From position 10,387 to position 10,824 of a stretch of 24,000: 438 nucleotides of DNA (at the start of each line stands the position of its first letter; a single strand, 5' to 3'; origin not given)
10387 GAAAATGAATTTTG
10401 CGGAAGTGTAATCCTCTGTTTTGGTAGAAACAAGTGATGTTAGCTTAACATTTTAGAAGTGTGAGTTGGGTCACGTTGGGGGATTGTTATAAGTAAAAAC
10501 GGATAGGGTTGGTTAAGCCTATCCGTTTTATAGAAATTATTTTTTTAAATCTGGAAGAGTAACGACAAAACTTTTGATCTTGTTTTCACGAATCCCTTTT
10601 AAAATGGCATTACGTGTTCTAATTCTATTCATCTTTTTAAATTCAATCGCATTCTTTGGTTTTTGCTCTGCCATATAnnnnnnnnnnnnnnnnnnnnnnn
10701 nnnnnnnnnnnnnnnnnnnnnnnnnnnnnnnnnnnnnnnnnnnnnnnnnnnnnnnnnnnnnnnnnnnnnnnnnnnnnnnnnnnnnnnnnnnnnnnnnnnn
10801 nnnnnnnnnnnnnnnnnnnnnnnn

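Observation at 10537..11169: AT-rich orphan two-gene cassette (163-aa acidic protein plus 45-aa basic protein) wedged between the LacI-family regulator and lacY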

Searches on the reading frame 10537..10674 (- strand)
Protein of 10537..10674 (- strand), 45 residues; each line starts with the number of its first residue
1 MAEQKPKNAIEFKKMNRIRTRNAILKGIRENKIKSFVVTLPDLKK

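Call 4: search_protein_families(library=pfam, proteins=[window:10537-10674:-], max_evalue=1)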
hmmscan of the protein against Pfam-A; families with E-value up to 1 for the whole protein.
window:10537-10674:- (45 aa): 0 families

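Call 5: search_protein_families(library=padloc, proteins=[window:10537-10674:-], max_evalue=1)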
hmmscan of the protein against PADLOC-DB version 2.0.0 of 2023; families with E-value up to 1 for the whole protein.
window:10537-10674:- (45 aa): 0 families

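Call 6: search_protein_families(library=ncbifam, proteins=[window:10537-10674:-], max_evalue=1)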
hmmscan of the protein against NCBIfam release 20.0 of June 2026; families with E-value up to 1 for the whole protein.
window:10537-10674:- (45 aa): 0 families

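Call 7: search_protein_families(library=phrogs, proteins=[window:10537-10674:-], max_evalue=1)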
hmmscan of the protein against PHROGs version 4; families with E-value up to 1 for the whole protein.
window:10537-10674:- (45 aa): 0 families

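Call 66: search_protein_families(library=pfam, alignment_id=A6, max_evalue=10)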
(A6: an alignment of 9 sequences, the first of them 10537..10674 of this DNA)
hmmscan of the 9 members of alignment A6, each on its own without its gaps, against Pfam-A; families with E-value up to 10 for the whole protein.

A. member 1, window:10537-10674:- (45 aa): 0 families

B. families by the number of members that match (of 9 scanned): 2 families
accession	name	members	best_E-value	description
PF17588.7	DUF5486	1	3.3e-05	Family of unknown function (DUF5486)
PF12210.13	Hrs_helical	1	0.03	Hepatocyte growth factor-regulated tyrosine kinase substrate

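Call 67: search_solved_structures(query=A6, max_evalue=10, show_alignments=2)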
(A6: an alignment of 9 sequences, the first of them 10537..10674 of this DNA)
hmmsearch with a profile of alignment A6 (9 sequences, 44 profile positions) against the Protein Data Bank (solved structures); distinct sequences matched with E-value up to 10: 15.
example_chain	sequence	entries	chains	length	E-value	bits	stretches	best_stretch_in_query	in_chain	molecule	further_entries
6g6o_A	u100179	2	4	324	5.2e-05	26.5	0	22-36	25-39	Ika8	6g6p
6g6q_A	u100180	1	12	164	0.012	19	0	22-36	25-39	Ika4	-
8b9w_A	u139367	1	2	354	0.44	13.9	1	21-36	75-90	Putative cysteine synthase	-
5maw_E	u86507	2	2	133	0.46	13.8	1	11-26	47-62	Flagellar protein FliS | Flagellar secretion chaperone FliS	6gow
1vh6_A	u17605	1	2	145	0.57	13.6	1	11-26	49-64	Flagellar protein fliS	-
1rc7_A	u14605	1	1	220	0.7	13.3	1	19-36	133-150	Ribonuclease III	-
1yyo_A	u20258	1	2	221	0.71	13.2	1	19-36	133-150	Ribonuclease III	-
1yz9_A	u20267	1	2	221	0.71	13.2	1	19-36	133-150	Ribonuclease III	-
2ez6_A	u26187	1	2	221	0.71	13.2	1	19-36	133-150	Ribonuclease III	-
1yyk_A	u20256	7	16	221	0.71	13.2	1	19-36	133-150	Ribonuclease III | Ribonuclease 3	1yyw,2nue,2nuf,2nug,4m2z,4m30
6eri_BI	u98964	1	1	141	0.75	13.2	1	5-24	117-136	30S ribosomal protein S9, chloroplastic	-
5x8p_i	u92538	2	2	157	0.79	13.1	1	5-24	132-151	30S ribosomal protein S9, chloroplastic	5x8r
4v61_AI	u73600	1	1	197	1.1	12.7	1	5-24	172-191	Ribosomal Protein S9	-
9igq_A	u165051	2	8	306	1.4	12.3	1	14-37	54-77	Polyphosphate--nucleotide phosphotransferase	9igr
8e12_A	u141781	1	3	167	1.7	12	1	9-34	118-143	BGL14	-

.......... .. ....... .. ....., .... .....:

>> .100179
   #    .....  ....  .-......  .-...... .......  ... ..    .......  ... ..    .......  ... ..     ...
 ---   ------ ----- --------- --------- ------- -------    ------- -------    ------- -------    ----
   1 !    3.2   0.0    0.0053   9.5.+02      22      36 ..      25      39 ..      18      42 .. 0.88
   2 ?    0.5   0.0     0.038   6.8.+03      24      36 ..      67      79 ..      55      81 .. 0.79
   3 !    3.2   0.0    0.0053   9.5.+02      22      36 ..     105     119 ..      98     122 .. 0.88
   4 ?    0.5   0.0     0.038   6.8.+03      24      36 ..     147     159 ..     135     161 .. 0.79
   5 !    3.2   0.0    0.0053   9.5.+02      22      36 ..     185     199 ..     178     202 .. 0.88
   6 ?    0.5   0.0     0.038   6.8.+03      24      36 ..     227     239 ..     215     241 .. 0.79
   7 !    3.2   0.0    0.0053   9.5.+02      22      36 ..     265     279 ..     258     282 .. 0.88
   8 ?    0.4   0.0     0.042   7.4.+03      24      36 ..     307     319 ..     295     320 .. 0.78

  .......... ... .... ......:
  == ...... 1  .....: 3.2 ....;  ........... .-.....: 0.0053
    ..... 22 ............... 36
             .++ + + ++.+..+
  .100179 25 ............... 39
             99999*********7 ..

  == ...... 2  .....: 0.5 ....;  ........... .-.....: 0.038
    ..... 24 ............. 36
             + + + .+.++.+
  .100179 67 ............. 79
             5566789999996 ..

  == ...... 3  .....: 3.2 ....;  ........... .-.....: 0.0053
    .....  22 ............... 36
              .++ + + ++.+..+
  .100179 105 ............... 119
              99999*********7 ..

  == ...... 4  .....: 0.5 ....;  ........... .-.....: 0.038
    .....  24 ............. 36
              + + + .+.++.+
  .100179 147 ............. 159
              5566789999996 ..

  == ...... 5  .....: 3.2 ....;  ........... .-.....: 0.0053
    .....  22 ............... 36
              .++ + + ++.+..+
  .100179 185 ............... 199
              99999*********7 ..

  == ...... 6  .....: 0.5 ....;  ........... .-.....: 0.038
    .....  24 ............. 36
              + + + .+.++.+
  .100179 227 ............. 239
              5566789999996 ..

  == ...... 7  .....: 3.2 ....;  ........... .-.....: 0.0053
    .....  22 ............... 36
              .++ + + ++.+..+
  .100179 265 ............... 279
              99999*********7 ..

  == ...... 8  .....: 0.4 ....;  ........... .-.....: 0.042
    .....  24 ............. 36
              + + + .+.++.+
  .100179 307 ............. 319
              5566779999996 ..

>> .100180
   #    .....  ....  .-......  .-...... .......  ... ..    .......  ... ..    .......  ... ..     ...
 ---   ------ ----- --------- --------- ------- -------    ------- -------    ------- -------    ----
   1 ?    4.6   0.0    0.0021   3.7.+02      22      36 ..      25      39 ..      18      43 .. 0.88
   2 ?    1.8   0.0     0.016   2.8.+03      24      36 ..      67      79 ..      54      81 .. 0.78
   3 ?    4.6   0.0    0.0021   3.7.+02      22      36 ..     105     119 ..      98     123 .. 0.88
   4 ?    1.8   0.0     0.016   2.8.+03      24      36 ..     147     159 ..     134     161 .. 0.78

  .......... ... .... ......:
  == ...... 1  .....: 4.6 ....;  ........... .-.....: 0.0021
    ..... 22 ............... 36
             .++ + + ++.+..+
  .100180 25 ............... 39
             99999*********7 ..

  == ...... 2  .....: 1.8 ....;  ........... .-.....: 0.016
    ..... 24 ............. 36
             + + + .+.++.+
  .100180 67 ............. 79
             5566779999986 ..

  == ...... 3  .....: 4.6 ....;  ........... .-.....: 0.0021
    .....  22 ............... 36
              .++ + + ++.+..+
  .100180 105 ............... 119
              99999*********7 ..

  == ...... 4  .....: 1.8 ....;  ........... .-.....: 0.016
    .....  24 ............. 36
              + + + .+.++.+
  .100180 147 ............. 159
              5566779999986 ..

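Call 71: find_homologous_proteins(query=A7, max_evalue=0.01)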
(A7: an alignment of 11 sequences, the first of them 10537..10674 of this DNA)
Query A7 (11 sequences) (45 aa, profile of the alignment): 17 proteins with E <= 0.01 among 239 candidates.
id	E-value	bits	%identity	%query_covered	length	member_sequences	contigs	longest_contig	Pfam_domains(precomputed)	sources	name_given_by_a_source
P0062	9.8e-16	75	-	-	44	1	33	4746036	-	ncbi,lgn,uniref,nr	ncbi:hypothetical protein [Yersinia mollaretii]|uniref:Uncharacterized protein n=1 Tax=Yersinia moll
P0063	1.7e-14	71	100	100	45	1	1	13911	-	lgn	-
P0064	4.0e-14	70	33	53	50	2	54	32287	-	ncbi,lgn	-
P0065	2.0e-13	68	63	91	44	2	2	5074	-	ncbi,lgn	-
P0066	2.3e-13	68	-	-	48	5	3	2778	-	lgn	-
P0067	4.6e-13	67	-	-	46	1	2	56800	-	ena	-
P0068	3.2e-12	64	-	-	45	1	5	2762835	-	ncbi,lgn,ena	-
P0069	6.8e-12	63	-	-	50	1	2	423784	-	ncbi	ncbi:TPA: hypothetical protein ACHVKA_003104 [Yersinia enterocolitica]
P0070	1.7e-11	62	-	-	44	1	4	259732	-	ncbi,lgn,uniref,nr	ncbi:Uncharacterised protein [Yersinia thracica]|uniref:Uncharacterized protein n=1 Tax=Yersinia thr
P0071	2.1e-11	61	-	-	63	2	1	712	-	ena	-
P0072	2.8e-11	61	53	67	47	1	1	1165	-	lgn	-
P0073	7.7e-11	60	-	-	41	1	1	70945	-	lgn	-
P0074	9.5e-10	56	-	-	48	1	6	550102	-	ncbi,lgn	-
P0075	1.2e-7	49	24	56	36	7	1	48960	-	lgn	-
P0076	5.4e-6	44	-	-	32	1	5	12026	-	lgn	-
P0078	2.1e-4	39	-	-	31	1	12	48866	-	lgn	-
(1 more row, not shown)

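Call 89: search_protein_families(library=pfam, proteins=[P0062, P0064, P0066, P0067, P0068, P0069, P0070, P0071, P0074, P0078], max_evalue=1)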
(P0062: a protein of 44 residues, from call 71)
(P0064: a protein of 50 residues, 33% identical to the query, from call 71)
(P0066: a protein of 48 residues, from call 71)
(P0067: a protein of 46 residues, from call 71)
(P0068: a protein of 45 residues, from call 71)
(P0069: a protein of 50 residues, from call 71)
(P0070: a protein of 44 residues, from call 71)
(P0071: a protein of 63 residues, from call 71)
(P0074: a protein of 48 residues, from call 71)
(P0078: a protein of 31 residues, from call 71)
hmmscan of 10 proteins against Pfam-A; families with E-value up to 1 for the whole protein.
P0062 (44 aa): 0 families

P0064 (50 aa): 2 families
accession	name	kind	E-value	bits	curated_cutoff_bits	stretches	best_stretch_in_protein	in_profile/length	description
PF03859.21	CG-1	-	0.015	15.5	23.5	1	9-45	69-105/116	CG-1 domain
PF17588.7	DUF5486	-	0.052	13.9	27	1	16-40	15-39/53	Family of unknown function (DUF5486)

P0066 (48 aa): 0 families

P0067 (46 aa): 0 families

P0068 (45 aa): 1 family
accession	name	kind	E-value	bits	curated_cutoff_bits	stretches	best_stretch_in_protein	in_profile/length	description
PF17588.7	DUF5486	-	3.3e-05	24.1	27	1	11-40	8-36/53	Family of unknown function (DUF5486)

P0069 (50 aa): 0 families

P0070 (44 aa): 0 families

P0071 (63 aa): 0 families

P0074 (48 aa): 0 families

P0078 (31 aa): 0 families
